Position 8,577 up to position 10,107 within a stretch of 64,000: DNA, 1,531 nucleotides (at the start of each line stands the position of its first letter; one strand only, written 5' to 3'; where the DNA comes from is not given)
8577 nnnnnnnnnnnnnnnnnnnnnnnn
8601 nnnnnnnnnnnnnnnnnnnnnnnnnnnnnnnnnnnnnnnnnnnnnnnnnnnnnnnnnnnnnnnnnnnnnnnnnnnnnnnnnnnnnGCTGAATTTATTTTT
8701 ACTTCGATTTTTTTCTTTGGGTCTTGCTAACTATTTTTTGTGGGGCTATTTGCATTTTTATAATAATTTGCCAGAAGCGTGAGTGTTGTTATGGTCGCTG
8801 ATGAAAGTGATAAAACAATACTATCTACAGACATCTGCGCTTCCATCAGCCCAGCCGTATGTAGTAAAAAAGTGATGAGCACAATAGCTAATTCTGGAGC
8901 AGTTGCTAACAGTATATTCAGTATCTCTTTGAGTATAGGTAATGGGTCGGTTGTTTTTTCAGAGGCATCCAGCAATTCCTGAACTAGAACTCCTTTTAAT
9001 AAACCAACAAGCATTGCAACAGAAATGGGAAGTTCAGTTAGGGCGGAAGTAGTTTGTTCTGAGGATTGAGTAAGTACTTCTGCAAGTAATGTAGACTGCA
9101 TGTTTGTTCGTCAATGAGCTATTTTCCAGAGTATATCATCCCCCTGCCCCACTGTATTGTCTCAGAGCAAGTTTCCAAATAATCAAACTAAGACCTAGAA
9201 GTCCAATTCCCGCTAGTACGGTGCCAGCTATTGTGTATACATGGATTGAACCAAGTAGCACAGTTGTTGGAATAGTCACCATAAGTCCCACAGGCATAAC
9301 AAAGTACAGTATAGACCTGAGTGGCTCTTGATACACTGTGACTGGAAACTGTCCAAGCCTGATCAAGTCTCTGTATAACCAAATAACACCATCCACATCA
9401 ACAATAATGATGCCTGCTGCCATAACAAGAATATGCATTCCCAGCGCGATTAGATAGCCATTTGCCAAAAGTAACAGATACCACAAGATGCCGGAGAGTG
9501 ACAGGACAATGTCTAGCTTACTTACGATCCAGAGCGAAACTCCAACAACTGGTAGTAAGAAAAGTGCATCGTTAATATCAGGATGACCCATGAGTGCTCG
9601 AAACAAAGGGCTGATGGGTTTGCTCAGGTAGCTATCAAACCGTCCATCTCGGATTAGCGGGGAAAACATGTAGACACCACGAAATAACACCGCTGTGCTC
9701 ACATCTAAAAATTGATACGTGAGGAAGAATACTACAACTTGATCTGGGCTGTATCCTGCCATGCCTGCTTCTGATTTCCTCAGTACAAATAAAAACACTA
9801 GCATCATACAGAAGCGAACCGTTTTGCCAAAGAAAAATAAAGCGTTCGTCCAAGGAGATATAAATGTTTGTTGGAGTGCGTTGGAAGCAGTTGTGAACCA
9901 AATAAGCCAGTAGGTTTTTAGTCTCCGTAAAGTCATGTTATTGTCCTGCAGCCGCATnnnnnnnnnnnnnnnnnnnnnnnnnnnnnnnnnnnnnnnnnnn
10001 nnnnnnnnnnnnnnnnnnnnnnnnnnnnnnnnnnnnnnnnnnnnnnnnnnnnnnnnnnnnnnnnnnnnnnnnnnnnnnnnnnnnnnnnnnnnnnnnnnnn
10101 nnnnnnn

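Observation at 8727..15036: ABC exporter locus with six tandem ABC-2 permease paralogs and a single ATPase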

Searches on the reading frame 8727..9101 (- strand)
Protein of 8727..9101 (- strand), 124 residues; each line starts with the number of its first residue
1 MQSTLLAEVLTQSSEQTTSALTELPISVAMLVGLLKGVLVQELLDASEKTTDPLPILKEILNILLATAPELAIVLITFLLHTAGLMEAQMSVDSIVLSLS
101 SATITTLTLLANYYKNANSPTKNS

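Call 3: search_protein_families(library=pfam, proteins=[window:8727-9101:-], max_evalue=0.01)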
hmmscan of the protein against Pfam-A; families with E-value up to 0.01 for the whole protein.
window:8727-9101:- (124 aa): 0 families

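Call 4: search_protein_families(library=ncbifam, proteins=[window:8727-9101:-], max_evalue=0.01)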
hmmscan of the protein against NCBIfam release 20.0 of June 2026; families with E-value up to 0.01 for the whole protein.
window:8727-9101:- (124 aa): 0 families

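Call 52: list_cluster_members(proteins=[P0001, window:8727-9101:-])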
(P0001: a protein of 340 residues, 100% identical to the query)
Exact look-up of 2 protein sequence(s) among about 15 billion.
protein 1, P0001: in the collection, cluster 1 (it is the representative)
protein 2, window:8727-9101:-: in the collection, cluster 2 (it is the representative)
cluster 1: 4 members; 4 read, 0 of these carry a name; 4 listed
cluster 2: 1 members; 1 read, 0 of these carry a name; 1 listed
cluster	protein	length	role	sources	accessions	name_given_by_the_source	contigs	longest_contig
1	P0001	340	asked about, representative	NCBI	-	-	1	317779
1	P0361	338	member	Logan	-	-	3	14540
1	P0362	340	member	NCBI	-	-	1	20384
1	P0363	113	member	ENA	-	-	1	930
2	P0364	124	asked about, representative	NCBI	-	-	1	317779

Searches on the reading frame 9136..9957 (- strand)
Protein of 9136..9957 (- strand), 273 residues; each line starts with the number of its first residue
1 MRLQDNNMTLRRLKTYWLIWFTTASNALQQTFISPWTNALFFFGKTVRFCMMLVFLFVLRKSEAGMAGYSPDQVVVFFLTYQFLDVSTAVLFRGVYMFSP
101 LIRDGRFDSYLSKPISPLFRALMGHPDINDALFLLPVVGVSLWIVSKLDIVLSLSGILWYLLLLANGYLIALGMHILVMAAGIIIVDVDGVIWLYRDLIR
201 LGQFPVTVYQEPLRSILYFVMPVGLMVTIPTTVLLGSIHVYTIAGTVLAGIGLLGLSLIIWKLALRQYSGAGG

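Call 3: search_protein_families(library=pfam, proteins=[window:9136-9957:-], max_evalue=0.01)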
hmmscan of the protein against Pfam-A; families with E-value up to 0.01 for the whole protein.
window:9136-9957:- (273 aa): 1 family
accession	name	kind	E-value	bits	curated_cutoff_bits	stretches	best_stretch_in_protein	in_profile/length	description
PF06182.17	ABC2_membrane_6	-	3.4e-32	112.5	22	1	50-272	5-229/229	ABC-2 family transporter protein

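Call 4: search_protein_families(library=ncbifam, proteins=[window:9136-9957:-], max_evalue=0.01)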
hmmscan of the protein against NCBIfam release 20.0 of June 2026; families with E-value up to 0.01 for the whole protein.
window:9136-9957:- (273 aa): 0 families

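Call 25: find_homologous_proteins(query=window:9136-9957:-, max_evalue=0.00001)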
Query window:9136-9957:- (273 aa): 159 proteins with E <= 0.00001 among 5863 candidates; the best 120 are listed.
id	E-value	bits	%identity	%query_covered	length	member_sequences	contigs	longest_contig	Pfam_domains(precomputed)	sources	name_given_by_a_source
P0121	1.6e-166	571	100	97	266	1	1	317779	PF06182.18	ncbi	-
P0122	1.3e-123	430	73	97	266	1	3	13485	PF06182.18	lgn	-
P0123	5.9e-114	398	67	97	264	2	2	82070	PF06182.18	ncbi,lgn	-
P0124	3.3e-113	396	67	97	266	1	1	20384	PF06182.18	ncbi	-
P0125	2.3e-85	305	52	97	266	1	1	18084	PF06182.18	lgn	-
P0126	2.3e-85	305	52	97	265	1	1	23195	PF06182.18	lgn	-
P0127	3.2e-85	304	52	97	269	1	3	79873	PF06182.18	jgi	jgi:ABC-2 type transport system permease protein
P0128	1.1e-84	302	53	97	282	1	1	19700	PF06182.18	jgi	jgi:ABC-2 type transport system permease protein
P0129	1.6e-84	302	51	98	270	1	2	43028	PF06182.18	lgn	-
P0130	1.7e-84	302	50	97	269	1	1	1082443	PF06182.18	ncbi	-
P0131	2.4e-84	301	51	97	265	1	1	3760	PF06182.18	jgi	jgi:ABC-2 type transport system permease protein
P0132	9.4e-83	296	52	96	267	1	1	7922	PF06182.18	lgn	-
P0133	1.0e-82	296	52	97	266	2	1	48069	PF06182.18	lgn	-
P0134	1.4e-82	295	51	99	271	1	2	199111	PF06182.18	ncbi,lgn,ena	-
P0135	2.1e-82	295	52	96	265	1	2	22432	PF06182.18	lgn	-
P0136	2.2e-82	295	53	97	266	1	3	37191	PF06182.18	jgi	jgi:ABC-2 type transport system permease protein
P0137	3.2e-82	294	50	97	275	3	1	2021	PF06182.18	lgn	-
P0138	3.7e-82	294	51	95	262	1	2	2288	PF06182.18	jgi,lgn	jgi:ABC-2 type transport system permease protein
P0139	6.1e-82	293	51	96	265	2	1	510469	PF06182.18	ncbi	ncbi:MAG: ABC-2 family transporter protein [Patescibacteria group bacterium]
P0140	7.4e-82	293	49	97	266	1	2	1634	PF06182.18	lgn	-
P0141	1.1e-81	293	50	97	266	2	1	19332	PF06182.18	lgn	-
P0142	1.4e-81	292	50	97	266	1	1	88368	PF06182.18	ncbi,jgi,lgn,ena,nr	ncbi:ABC transporter permease [Patescibacteria group bacterium]|nr:ABC transporter permease [Patesci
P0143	1.5e-81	292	51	97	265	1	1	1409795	PF06182.18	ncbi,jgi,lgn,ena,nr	ncbi:MAG TPA: ABC-2 family transporter protein [Vitreimonas sp.]|nr:ABC-2 family transporter protein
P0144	1.6e-81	292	51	96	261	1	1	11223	PF06182.18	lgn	-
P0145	2.4e-81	291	52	98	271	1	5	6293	PF06182.18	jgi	jgi:ABC-2 type transport system permease protein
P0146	2.4e-81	291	50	96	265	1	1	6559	PF06182.18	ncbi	-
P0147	2.8e-81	291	50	96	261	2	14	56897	PF06182.18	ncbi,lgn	-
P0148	2.9e-81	291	50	97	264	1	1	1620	PF06182.18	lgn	-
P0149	3.0e-81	291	51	97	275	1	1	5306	PF06182.18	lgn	-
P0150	3.3e-81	291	51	97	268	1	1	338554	PF06182.18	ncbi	-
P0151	3.9e-81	291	51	96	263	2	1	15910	PF06182.18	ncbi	-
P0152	4.6e-81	291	51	96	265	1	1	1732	PF06182.18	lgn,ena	-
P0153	5.2e-81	290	50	96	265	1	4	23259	PF06182.18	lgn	-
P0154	6.0e-81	290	49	97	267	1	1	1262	PF06182.18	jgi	jgi:ABC-2 type transport system permease protein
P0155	6.1e-81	290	52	97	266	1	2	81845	PF06182.18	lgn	-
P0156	8.3e-81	290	75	65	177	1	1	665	PF06182.18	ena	-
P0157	1.1e-80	289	53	97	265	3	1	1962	PF06182.18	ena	-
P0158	1.4e-80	289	52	96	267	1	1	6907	PF06182.18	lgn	-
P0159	1.9e-80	288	52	97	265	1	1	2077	PF06182.18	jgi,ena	-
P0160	2.1e-80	288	53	97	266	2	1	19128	PF06182.18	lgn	-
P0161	2.2e-80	288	47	96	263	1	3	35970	PF06182.18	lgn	-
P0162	3.4e-80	288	48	96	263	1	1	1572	PF06182.18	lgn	-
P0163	8.0e-80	286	52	96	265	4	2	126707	PF06182.18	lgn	-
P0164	8.8e-80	286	52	95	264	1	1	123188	PF06182.18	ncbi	-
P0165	1.3e-79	286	49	97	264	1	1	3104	PF06182.18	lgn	-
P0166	1.4e-79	286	48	96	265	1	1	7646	PF06182.18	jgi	jgi:ABC-2 type transport system permease protein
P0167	1.5e-79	286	54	96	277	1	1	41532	PF06182.18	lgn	-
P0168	1.5e-79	286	51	97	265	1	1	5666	PF06182.18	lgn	-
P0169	1.6e-79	285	51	96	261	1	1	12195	PF06182.18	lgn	-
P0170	1.9e-79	285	50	97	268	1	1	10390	PF06182.18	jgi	jgi:ABC-2 type transport system permease protein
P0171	2.4e-79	285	51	99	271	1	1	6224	PF06182.18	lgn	-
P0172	3.7e-79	284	52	96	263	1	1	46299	PF06182.18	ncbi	-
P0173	4.1e-79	284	50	97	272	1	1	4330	PF06182.18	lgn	-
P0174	4.2e-79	284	50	96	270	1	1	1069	PF06182.18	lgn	-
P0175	4.5e-79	284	50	95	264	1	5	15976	PF06182.18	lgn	-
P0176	5.8e-79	284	48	96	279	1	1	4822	PF06182.18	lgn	-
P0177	6.6e-79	283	50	98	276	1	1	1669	PF06182.18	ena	-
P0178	8.0e-79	283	50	96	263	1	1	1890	PF06182.18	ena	-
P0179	1.1e-78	283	49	97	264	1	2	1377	PF06182.18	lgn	-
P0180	1.4e-78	282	50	97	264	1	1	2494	PF06182.18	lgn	-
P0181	1.4e-78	282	50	97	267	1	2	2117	PF06182.18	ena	-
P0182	2.5e-78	282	51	96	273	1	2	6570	PF06182.18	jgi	jgi:ABC-2 type transport system permease protein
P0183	2.8e-78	281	49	96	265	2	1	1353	PF06182.18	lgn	-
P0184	3.7e-78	281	51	96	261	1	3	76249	PF06182.18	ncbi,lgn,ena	-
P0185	5.8e-78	280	49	97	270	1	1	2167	PF06182.18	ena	-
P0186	6.2e-78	280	51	96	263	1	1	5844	PF06182.18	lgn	-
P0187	1.1e-77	279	52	96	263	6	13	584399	PF06182.18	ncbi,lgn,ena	-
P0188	1.1e-77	279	51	98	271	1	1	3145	PF06182.18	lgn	-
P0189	1.4e-77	279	50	97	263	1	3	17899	PF06182.18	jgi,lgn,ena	-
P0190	1.6e-77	279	50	100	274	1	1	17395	PF06182.18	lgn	-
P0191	1.6e-77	279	50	96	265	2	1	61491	PF06182.18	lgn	-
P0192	1.9e-77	279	49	99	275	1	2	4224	PF06182.18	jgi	-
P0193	1.9e-77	279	49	99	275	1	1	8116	PF06182.18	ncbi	-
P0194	2.1e-77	279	50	96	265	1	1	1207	PF06182.18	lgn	-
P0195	2.3e-77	278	50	96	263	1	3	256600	PF06182.18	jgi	jgi:ABC-2 type transport system permease protein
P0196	2.9e-77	278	50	92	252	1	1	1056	PF06182.18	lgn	-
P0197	3.3e-77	278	50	96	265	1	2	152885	PF06182.18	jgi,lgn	-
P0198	4.3e-77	277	48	96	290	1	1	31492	PF06182.18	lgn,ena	-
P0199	5.4e-77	277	49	97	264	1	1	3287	PF06182.18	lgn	-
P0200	5.5e-77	277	51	95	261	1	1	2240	PF06182.18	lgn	-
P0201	7.2e-77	277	47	97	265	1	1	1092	PF06182.18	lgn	-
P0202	9.4e-77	276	48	96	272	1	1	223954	PF06182.18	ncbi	-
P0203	1.5e-76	276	48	97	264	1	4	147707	PF06182.18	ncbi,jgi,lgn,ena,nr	ncbi:ABC transporter permease [Patescibacteria group bacterium]|nr:ABC transporter permease [Patesci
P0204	1.6e-76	276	50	97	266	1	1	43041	PF06182.18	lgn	-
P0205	1.7e-76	276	49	96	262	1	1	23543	PF06182.18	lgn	-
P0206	1.9e-76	275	51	97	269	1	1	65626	PF06182.18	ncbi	-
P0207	2.2e-76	275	47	96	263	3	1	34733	PF06182.18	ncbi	-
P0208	3.2e-76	275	47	97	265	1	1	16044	PF06182.18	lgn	-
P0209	3.8e-76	274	51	96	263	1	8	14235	PF06182.18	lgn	-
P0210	4.0e-76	274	50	96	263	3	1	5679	PF06182.18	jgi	-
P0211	4.9e-76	274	49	96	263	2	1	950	PF06182.18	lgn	-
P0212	5.5e-76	274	51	96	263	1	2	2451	PF06182.18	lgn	-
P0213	5.7e-76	274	51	96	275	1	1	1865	PF06182.18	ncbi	-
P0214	9.8e-76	273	48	96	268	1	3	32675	PF06182.18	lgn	-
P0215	1.1e-75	273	50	96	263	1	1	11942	PF06182.18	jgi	jgi:ABC-2 type transport system permease protein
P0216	2.3e-75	272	48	97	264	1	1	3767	PF06182.18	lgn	-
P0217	2.7e-75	272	49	96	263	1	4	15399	PF06182.18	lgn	-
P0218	5.5e-75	271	47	97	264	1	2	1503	PF06182.18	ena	-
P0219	1.0e-74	270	49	95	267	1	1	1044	PF06182.18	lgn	-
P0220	1.0e-74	270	51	96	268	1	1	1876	PF06182.18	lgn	-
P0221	1.1e-74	270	49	97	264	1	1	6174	PF06182.18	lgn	-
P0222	1.2e-74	269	47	97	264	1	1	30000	PF06182.18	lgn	-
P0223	1.4e-74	269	49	96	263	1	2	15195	PF06182.18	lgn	-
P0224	1.5e-74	269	45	97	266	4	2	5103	PF06182.18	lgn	-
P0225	1.6e-74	269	48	97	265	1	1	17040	PF06182.18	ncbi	-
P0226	1.9e-74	269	49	99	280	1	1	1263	PF06182.18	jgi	jgi:ABC-2 type transport system permease protein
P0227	1.9e-74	269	46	97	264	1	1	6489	PF06182.18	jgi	jgi:ABC-2 type transport system permease protein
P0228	7.4e-74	267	49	96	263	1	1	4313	PF06182.18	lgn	-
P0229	8.5e-74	267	48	97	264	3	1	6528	PF06182.18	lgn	-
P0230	2.0e-73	265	49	97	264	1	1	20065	PF06182.18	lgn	-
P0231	2.9e-73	265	50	97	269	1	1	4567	PF06182.18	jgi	jgi:ABC-2 type transport system permease protein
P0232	3.7e-73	265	47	99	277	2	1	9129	PF06182.18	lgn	-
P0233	4.0e-73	264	50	96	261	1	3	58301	PF06182.18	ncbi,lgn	-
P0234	7.0e-73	264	48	97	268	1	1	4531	PF06182.18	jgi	jgi:ABC-2 type transport system permease protein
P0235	1.8e-72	262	50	96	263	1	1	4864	PF06182.18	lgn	-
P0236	2.4e-72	262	45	96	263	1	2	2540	PF06182.18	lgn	-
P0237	4.4e-72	261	47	97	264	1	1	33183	PF06182.18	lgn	-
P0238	2.7e-71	258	45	97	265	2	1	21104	PF06182.18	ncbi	-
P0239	2.4e-70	255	47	97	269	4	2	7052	PF06182.18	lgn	-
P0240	2.9e-70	255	46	96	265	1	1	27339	PF06182.18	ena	-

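Call 36: predict_structure(alignment_id=A2)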
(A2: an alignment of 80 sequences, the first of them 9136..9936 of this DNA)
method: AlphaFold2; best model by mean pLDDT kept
length: 266 residues; sequences in the alignment: 80
mean_pLDDT: 92.0   pTM: 0.88
mean pLDDT of the five models: 92.0, 91.9, 91.3, 91.1, 89.7
residues with pLDDT >= 90: 200; 70-90: 62; 50-70: 3; < 50: 1
segments of 3 or more residues with pLDDT < 50: none
pLDDT, mean of each block of 10 residues (from residue 1): 86 89 85 93 93 88 95 95 91 90 90 87 91 96 95 98 97 91 91 94 95 94 96 95 98 95 68
secondary structure, 60 per line:
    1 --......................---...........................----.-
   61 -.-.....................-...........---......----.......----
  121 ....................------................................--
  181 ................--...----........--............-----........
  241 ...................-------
elements in order: H3-24 H28-54 H64-84 H86-96 H100-105 H110-116 H121-140 H147-178 H181-196 H206-213 H216-227 H233-259
